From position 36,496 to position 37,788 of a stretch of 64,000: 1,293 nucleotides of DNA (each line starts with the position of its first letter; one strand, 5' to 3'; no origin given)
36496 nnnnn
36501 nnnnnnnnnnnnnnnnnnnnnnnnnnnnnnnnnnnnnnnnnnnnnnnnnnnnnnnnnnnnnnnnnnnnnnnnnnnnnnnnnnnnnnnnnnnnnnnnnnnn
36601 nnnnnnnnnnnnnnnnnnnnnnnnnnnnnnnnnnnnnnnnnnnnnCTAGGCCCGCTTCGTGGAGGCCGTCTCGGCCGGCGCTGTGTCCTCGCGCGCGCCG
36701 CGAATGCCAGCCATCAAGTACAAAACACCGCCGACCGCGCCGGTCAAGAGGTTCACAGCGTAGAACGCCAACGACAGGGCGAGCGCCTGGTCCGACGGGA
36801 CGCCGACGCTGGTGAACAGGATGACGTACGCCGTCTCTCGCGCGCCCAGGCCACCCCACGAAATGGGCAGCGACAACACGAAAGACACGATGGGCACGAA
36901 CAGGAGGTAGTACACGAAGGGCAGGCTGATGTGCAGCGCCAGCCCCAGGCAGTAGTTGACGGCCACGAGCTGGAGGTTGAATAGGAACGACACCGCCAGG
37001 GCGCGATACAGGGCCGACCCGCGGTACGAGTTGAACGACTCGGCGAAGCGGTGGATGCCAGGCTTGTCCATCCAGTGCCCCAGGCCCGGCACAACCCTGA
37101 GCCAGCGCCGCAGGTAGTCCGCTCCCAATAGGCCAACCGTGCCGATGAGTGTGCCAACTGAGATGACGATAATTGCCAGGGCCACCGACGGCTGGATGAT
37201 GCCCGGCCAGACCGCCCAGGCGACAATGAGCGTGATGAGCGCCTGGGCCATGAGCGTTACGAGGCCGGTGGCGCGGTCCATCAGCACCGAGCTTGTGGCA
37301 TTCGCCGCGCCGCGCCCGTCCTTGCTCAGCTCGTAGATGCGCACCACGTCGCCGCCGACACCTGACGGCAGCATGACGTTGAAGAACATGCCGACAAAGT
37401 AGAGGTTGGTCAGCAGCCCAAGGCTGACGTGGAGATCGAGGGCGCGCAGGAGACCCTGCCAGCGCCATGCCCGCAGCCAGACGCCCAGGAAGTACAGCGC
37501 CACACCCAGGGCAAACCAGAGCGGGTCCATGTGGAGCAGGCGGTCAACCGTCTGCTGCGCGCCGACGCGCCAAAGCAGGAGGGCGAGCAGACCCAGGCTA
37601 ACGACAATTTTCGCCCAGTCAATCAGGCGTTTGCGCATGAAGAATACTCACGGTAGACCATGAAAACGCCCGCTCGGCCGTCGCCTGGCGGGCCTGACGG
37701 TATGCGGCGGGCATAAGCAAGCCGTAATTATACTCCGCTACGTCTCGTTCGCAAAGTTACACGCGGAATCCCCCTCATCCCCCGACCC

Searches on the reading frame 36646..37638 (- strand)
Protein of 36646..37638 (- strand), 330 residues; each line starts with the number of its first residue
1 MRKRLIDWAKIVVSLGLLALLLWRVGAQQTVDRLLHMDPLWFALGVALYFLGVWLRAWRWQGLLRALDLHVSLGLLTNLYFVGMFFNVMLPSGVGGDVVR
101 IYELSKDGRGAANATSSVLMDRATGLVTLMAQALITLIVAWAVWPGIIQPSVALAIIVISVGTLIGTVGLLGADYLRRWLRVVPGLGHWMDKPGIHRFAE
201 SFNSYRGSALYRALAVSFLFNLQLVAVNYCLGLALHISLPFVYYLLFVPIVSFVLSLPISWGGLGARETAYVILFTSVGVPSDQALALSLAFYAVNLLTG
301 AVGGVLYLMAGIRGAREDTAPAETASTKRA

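Call 50: search_protein_families(library=pfam, proteins=[window:36646-37638:-], max_evalue=0.001)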
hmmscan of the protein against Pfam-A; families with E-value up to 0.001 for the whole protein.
window:36646-37638:- (330 aa): 1 family
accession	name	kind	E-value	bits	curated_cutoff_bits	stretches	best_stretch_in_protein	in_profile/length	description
PF03706.18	LPG_synthase_TM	-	5e-45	154.7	33.4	1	8-302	2-301/302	Lysylphosphatidylglycerol synthase TM region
